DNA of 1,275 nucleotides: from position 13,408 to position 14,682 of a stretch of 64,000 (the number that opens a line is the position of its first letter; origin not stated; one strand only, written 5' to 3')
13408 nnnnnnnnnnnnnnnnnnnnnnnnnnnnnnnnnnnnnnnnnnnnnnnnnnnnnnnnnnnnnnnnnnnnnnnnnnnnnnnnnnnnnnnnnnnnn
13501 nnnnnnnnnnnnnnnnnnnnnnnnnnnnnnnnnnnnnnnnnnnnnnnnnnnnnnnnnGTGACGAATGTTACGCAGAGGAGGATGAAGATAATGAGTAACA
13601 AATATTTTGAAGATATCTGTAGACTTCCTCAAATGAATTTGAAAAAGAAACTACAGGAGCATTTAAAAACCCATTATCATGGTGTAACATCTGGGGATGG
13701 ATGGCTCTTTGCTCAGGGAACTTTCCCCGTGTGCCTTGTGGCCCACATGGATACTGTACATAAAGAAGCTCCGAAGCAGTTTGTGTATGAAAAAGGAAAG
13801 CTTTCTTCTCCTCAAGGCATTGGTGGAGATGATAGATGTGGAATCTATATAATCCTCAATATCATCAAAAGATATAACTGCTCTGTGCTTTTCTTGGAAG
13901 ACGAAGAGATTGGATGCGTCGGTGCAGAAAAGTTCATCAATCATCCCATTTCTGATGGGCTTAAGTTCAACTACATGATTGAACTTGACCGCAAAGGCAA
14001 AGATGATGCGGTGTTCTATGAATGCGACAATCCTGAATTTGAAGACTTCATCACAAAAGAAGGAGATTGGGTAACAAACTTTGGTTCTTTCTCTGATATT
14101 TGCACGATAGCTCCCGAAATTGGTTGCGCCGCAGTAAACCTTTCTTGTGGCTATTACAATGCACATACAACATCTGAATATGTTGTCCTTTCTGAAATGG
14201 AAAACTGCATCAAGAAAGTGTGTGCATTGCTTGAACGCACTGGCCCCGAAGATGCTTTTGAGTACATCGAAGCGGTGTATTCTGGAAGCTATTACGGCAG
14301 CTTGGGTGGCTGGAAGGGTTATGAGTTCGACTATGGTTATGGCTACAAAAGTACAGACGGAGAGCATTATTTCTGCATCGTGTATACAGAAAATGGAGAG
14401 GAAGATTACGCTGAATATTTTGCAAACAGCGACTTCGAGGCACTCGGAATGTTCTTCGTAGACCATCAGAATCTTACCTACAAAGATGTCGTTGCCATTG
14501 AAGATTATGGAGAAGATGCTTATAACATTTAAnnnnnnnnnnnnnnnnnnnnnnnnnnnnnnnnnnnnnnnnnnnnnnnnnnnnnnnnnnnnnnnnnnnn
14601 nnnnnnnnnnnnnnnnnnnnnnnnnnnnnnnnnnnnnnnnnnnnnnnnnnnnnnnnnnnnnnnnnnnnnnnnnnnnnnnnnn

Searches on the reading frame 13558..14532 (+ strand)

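Call 48: search_protein_families(library=pfam, proteins=[window:13558-14532:+], max_evalue=0.001)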
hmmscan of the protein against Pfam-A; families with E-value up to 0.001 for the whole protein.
window:13558-14532:+ (324 aa): 2 families
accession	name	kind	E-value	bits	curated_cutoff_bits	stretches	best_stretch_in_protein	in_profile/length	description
PF01546.33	Peptidase_M20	-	1.5e-05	25.4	24.6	0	60-142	2-94/206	Peptidase family M20/M25/M40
PF04389.22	Peptidase_M28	-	8.8e-05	22.7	21.3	1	57-152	14-101/193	Peptidase family M28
